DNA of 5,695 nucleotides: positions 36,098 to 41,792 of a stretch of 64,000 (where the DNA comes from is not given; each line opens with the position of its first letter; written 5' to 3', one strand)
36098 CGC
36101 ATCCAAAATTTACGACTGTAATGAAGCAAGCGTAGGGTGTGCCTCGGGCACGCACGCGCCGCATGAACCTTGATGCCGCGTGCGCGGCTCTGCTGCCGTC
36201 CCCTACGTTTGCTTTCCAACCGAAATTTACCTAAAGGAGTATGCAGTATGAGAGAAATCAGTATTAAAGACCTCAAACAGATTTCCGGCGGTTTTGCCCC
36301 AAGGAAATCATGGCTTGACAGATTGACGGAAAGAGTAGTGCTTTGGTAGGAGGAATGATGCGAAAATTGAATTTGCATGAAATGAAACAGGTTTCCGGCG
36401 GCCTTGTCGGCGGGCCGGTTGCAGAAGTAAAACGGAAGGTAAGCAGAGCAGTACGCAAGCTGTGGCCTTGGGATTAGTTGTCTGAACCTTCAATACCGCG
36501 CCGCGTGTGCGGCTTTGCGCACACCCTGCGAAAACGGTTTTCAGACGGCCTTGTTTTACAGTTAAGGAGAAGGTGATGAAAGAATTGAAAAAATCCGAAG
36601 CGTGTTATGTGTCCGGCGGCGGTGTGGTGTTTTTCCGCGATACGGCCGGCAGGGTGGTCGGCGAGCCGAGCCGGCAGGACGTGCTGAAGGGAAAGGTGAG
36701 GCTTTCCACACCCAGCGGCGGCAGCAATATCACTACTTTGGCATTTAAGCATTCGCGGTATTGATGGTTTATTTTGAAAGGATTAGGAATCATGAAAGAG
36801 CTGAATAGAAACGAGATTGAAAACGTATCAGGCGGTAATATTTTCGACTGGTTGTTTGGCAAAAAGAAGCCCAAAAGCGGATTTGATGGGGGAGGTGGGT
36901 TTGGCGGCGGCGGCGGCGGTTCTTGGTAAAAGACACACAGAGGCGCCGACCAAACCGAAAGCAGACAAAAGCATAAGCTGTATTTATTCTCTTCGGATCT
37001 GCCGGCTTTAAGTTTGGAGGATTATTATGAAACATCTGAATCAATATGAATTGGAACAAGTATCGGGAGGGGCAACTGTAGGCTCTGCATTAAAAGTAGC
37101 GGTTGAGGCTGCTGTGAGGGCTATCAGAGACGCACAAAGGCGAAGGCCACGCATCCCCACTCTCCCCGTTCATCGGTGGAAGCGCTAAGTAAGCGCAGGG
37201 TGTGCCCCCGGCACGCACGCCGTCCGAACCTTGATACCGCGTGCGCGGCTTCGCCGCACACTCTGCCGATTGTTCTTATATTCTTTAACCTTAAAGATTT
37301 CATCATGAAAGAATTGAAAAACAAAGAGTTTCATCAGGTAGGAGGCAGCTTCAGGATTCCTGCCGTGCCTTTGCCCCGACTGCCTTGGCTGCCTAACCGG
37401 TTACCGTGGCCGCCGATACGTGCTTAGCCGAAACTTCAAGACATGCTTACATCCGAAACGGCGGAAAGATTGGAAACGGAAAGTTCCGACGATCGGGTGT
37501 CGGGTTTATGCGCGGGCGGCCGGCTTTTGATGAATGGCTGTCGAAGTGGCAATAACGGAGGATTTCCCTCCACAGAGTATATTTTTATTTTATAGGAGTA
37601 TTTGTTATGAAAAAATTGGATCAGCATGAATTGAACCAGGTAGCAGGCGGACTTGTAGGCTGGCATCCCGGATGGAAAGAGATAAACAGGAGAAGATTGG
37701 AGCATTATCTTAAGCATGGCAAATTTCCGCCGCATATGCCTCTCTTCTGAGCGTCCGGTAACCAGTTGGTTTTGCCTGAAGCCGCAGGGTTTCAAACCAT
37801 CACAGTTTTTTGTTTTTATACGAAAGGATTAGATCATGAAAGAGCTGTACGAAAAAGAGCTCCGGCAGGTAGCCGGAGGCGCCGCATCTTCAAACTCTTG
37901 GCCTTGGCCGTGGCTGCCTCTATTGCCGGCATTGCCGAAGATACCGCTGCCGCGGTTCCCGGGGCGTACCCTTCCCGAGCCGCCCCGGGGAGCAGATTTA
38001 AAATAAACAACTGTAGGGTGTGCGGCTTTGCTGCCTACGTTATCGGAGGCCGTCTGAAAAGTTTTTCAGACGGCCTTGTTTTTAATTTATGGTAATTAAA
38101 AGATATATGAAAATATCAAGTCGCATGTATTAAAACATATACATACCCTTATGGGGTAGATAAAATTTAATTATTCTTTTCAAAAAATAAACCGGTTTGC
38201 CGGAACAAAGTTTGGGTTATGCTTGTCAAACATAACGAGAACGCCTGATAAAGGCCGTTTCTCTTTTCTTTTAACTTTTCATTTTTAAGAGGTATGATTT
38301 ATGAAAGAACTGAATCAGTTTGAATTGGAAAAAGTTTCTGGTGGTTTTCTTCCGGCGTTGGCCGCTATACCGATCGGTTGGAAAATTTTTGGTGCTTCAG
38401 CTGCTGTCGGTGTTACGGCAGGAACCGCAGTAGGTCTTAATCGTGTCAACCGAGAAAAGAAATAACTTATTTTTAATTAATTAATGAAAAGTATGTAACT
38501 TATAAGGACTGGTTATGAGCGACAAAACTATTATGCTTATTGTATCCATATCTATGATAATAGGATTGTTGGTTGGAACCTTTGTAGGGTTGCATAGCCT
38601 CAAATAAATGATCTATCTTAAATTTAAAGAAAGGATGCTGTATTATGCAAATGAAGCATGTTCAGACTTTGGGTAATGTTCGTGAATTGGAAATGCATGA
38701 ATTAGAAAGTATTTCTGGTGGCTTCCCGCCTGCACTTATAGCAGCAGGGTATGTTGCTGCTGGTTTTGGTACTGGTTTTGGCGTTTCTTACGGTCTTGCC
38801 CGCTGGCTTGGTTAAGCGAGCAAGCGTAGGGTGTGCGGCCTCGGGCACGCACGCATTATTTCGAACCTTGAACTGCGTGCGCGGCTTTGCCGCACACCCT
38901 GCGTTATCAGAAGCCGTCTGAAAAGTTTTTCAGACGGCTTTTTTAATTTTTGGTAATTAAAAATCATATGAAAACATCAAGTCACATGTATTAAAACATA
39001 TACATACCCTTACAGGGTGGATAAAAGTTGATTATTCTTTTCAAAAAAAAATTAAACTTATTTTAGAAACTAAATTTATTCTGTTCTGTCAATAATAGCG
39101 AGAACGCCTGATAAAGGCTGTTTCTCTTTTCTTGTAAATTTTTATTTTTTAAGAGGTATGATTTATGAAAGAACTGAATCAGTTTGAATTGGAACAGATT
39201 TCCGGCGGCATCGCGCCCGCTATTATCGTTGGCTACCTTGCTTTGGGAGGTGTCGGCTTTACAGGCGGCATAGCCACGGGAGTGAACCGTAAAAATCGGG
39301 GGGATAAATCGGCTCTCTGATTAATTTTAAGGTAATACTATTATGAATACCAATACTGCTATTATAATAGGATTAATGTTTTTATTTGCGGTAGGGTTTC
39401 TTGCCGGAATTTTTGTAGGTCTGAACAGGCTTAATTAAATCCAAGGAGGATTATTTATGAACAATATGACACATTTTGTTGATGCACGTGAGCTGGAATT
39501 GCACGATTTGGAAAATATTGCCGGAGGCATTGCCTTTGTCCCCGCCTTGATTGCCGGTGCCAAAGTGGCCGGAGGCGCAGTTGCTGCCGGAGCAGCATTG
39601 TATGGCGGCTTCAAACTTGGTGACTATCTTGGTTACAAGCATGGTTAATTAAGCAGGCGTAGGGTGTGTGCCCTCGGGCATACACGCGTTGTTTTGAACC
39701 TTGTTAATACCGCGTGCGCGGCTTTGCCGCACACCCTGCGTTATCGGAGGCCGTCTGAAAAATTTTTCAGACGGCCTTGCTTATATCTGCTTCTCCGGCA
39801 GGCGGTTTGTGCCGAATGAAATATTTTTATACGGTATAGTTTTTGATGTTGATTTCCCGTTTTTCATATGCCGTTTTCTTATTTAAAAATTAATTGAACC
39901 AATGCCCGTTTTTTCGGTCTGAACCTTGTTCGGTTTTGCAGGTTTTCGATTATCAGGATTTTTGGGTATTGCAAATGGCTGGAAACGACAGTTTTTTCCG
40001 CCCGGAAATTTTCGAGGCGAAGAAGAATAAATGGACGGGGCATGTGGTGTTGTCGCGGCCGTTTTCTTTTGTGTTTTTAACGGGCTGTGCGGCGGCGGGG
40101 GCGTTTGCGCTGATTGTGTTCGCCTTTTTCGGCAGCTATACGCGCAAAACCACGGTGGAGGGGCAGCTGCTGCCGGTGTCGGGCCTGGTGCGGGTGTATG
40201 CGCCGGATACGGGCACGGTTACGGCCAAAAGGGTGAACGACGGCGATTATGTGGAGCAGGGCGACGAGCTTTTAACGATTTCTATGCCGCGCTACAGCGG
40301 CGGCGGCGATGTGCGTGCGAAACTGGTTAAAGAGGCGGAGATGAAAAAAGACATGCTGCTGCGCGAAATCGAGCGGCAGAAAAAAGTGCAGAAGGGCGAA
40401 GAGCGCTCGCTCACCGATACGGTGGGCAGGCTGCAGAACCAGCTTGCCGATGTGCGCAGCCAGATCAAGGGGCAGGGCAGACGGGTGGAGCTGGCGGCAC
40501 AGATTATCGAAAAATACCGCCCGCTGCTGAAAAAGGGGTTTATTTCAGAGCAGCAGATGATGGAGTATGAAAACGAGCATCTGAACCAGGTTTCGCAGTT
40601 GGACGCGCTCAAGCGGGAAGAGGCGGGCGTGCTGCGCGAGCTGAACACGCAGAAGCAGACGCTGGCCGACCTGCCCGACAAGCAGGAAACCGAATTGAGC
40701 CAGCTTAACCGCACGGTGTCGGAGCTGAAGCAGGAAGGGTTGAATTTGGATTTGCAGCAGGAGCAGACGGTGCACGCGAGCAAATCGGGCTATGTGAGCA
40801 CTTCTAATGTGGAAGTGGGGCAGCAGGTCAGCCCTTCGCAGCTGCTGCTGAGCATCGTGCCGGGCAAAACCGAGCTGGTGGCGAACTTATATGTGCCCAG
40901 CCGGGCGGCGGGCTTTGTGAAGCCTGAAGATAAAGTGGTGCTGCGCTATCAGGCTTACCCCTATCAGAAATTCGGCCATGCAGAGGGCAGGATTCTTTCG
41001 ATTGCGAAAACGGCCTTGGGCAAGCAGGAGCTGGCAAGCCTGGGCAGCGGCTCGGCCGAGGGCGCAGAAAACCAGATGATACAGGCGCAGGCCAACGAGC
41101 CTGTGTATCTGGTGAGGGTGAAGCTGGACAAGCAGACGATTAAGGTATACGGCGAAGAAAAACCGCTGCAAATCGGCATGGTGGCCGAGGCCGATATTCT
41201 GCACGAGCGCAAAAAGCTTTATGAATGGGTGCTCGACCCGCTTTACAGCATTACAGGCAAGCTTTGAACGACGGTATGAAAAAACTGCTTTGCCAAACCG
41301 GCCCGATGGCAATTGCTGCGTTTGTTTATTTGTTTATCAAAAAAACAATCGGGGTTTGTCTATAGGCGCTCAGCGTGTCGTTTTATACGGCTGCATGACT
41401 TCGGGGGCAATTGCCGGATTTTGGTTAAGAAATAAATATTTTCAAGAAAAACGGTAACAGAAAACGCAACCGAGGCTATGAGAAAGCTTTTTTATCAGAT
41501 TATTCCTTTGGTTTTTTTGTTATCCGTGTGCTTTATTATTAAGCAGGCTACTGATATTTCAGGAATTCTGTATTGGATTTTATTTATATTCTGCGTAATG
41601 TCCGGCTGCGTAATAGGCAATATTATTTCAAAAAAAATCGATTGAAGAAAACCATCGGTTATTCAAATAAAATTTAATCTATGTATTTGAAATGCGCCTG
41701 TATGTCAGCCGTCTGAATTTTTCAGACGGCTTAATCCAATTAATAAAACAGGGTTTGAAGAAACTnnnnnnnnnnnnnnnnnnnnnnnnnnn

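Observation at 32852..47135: Large class II microcin-type locus: TolC + 17 double-glycine-leader peptide genes + CvaA + two CvaB exporters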

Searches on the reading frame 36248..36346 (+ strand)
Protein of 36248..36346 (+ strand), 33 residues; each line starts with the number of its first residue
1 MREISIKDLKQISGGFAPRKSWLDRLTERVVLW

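Call 30: search_protein_families(library=ncbifam, proteins=[window:36248-36346:+], max_evalue=1)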
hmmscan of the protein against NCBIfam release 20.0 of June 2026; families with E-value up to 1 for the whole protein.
window:36248-36346:+ (33 aa): 2 families
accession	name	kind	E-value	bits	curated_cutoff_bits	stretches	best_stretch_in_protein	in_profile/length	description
TIGR01847.1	bacteriocin_sig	domain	0.0021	18.5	15.7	1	2-15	2-15/15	bacteriocin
TIGR03949.1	bact_IIb_cerein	subfamily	0.22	11.3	21.5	1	7-18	7-18/45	class IIb bacteriocin, lactobin A/cerein 7B family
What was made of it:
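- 36248..36349 (+): p05: GG-leader peptide, 18-aa core. Passes TIGR01847 bacteriocin_sig, 18.5 bits against 15.7 (call 30).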

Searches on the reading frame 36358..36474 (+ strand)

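Call 30: search_protein_families(library=ncbifam, proteins=[window:36358-36474:+], max_evalue=1)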
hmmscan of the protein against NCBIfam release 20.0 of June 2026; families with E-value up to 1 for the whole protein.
window:36358-36474:+ (39 aa): 1 family
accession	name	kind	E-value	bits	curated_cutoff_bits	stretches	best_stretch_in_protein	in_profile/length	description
TIGR01847.1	bacteriocin_sig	domain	0.086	13.6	15.7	1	3-15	3-15/15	bacteriocin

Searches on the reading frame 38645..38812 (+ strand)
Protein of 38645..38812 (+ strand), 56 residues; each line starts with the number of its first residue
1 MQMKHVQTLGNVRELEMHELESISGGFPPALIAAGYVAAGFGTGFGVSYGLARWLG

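Call 31: search_protein_families(library=ncbifam, proteins=[window:38645-38812:+], max_evalue=1)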
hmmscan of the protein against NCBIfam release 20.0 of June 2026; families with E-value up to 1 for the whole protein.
window:38645-38812:+ (56 aa): 2 families
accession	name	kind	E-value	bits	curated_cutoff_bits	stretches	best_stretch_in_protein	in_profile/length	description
TIGR03949.1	bact_IIb_cerein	subfamily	2.9e-05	23.8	21.5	1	14-47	3-39/45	class IIb bacteriocin, lactobin A/cerein 7B family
NF045580.1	symport_access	equivalog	0.046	13.9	35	1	27-54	4-31/33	symporter small accessory protein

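Call 66: search_protein_families(library=pfam, proteins=[window:38645-38812:+], max_evalue=0.1)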
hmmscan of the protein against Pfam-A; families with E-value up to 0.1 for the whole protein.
window:38645-38812:+ (56 aa): 2 families
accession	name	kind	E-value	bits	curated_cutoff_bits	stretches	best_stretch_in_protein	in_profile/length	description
PF10439.15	Bacteriocin_IIc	-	0.00076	19.9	27.1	1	11-46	3-41/59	Bacteriocin class II with double-glycine leader peptide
PF03047.20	ComC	-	0.03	14.5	20.4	1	3-26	1-24/31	COMC family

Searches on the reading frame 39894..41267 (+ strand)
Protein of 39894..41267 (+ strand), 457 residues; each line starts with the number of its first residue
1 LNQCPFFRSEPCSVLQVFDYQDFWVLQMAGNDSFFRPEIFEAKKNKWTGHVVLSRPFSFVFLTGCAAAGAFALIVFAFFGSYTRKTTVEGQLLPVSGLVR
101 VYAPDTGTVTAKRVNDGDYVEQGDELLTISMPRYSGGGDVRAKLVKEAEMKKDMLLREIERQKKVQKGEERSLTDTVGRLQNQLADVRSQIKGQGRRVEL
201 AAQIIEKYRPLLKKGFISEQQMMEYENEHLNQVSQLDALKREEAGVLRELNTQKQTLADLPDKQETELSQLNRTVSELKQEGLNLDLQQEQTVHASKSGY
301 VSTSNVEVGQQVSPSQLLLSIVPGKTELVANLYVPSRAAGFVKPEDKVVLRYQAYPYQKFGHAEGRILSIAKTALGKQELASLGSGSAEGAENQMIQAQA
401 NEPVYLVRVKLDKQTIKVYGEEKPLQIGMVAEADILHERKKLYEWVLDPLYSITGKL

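Call 5: search_protein_families(library=pfam, proteins=[window:39894-41267:+], max_evalue=0.01)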
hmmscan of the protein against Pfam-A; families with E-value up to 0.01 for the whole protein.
window:39894-41267:+ (457 aa): 5 families
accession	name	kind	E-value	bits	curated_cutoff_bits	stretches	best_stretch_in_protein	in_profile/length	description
PF13437.12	HlyD_3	-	2.2e-17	64.1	22.2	2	292-375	1-81/106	HlyD family secretion protein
PF16576.10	HlyD_D23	-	2.9e-16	59.8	30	2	181-367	16-181/214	Barrel-sandwich domain of CusB or HlyD membrane-fusion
PF13533.13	Biotin_lipoyl_2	-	1.1e-06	28.8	29.8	0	291-321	1-31/32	Biotin-lipoyl like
PF00364.28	Biotin_lipoyl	-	6e-05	23.2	22.1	0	102-129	4-36/73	Biotin-requiring enzyme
PF00529.27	CusB_dom_1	-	0.00062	20.4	26.5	1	324-434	12-86/89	Cation efflux system protein CusB domain 1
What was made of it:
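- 39975..41267 (+): CvaA-like membrane fusion protein (430 aa, N-terminal TM helix); the only adaptor in the locus. Pfam HlyD_3 and HlyD_D23 (call 5).
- Checked: CvaA/HlyD 39975-41267 (+): HlyD_3 and HlyD_D23 (call 5).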

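Call 12: find_related_loci(query=window:39975-41267:+, collection=genome_contigs, flank=10000)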
Query window:39975-41267:+ (430 aa) in genome_contigs; peptide patterns used: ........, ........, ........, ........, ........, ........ (x = any residue, [..] = any of these).
492 stretches matched a pattern; 437 encode a relative of the query (tblastn E <= 1e-3); the best 80 are kept; 79 distinct loci.
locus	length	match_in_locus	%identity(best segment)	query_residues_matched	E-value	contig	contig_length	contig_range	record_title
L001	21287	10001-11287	88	1-430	0e+0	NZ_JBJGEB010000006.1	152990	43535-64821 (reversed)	Neisseria oralis strain EXNM717 11583874, whole genome shotgun sequence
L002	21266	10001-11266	76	4-430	0e+0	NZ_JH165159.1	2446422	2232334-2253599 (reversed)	Neisseria wadsworthii 9715 SCAFFOLD1, whole genome shotgun sequence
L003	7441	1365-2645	75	1-430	0e+0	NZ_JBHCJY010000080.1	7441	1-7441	MAG: Neisseria sp. isolate Z2-81_MAG_16 Z2-81__62121, whole genome shotgun sequence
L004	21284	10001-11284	74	1-430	0e+0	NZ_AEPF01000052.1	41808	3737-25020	Neisseria sicca 4320 N_sicca_4320_contig00052, whole genome shotgun sequence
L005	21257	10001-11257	66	5-430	0e+0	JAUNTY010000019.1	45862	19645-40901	MAG: Neisseria sp. isolate S5R_Sa_39 NODE_297_length_45862_cov_97.464798, whole genome shotgun sequence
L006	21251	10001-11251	56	7-430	2e-157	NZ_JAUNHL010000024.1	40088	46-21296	MAG: Neisseria sp. isolate S28M_Sa_33 NODE_296_length_40088_cov_42.853121, whole genome shotgun sequence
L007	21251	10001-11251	56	7-430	4e-157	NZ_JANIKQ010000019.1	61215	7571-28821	Neisseria dentiae strain 1292RC1 21462_28_19, whole genome shotgun sequence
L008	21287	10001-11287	90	1-430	0e+0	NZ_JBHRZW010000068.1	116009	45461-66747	Neisseria musculi strain CCUG 68283 platanus_K_default_68, whole genome shotgun sequence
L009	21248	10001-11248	54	6-428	9e-145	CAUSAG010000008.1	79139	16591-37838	MAG TPA_asm: uncultured Kingella sp. isolate ERR9969205_bin.6_MetaWRAP_v1.3_MAG genome assembly, contig: ERZ21616162.85,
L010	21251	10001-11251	55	6-429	7e-144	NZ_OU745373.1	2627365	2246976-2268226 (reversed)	Cardiobacterium sp. Marseille-Q4385 chromosome contig00001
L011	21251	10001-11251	55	7-430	2e-153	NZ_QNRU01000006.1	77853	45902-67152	Neisseria gonorrhoeae strain DSM 9188 Ga0244522_106, whole genome shotgun sequence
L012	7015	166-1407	54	6-426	2e-136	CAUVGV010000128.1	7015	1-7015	MAG TPA_asm: uncultured Kingella sp. isolate SRR23388465_bin.51_MetaWRAP_v1.3_MAG genome assembly, contig: ERZ21659790.6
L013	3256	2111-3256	54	6-394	7e-131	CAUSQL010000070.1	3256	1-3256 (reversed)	MAG TPA_asm: uncultured Cardiobacteriaceae bacterium isolate SRR5395393_bin.28_MetaWRAP_v1.3_MAG genome assembly, contig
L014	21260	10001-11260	45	4-430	2e-120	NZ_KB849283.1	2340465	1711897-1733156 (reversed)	Acinetobacter guillouiae CIP 63.46 acLsj-supercont1.12, whole genome shotgun sequence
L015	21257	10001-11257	44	5-430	4e-120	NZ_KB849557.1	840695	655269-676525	Acinetobacter venetianus RAG-1 = CIP 110063 acLse-supercont1.2, whole genome shotgun sequence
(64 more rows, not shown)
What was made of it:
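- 39975..41267 (+): 90% identical to N. musculi (call 12).
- Tried and rejected: Limitation: the genome scan was seeded on exact 8-residue words of this CvaA and kept 80 of 437 loci (call 12).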

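Call 31: search_protein_families(library=ncbifam, proteins=[window:39975-41264:+], max_evalue=1)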
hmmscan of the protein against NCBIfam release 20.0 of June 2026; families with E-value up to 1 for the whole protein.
window:39975-41264:+ (430 aa): 22 families
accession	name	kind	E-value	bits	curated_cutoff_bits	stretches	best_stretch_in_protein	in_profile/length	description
TIGR01843.1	type_I_hlyD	subfamily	1.5e-35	123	208.65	2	130-425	132-413/422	HlyD family type I secretion periplasmic adaptor subunit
TIGR03794.1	NHLM_micro_HlyD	equivalog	4.3e-17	62.1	156.2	1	44-354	31-347/421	NHLP bacteriocin system secretion protein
TIGR00998.1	8a0101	subfamily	3.1e-15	56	390.8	1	60-408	30-334/334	EmrA/EmrK family multidrug efflux transporter periplasmic adaptor subunit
TIGR01730.1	RND_mfp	subfamily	9.3e-11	41.2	94.9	3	236-333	110-203/322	efflux RND transporter periplasmic adaptor subunit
TIGR00999.1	8a0102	subfamily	2e-09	37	319.3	2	138-294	4-123/271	CzcB/NccB family metal efflux transporter periplasmic adaptor subunit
NF007785.0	PRK10476.1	equivalog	1.9e-08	33.5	376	1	71-295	48-240/347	multidrug transporter subunit MdtN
NF011715.0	PRK15136.1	equivalog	4.2e-06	25.6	563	1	258-299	211-251/390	multidrug efflux MFS transporter periplasmic adaptor subunit EmrA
NF006079.0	PRK08225.1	equivalog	0.00075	19.5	95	1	74-102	41-69/70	acetyl-CoA carboxylase biotin carboxyl carrier protein subunit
NF005117.0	PRK06549.1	equivalog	0.0013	19.4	159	1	74-103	101-130/130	acetyl-CoA carboxylase biotin carboxyl carrier protein subunit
NF005457.0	PRK07051.1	equivalog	0.002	18.2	87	0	74-102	50-78/80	acetyl-CoA carboxylase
NF045487.1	ASRP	equivalog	0.0051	15.5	300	1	95-257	106-267/593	archaea-specific SMC-related protein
NF004547.1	PRK05889.1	equivalog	0.0061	16.7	75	1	74-101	42-69/71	biotin/lipoyl-binding carrier protein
NF009554.0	PRK12999.1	equivalog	0.0061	14.4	965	0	242-299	1056-1113/1147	pyruvate carboxylase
NF045780.1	TrlF_fam_ATP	equivalog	0.0093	14.7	350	1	87-278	391-588/944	TrlF family AAA-like ATPase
NF005239.0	PRK06748.1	subfamily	0.011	15.9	111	1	262-294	42-74/84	hypothetical protein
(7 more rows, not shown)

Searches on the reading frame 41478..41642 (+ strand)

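Call 66: search_protein_families(library=pfam, proteins=[window:41478-41642:+], max_evalue=0.1)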
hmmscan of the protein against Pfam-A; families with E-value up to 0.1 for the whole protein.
window:41478-41642:+ (55 aa): 3 families
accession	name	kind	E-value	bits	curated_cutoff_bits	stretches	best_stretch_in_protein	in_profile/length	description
PF11877.13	DUF3397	-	0.0034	18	25.9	1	4-50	32-78/112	Protein of unknown function (DUF3397)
PF20487.3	DUF6726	-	0.015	15.7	27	0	31-51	5-25/58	Family of unknown function (DUF6726)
PF19554.4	DUF6077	-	0.021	14.1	27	1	8-46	267-304/354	Family of unknown function (DUF6077)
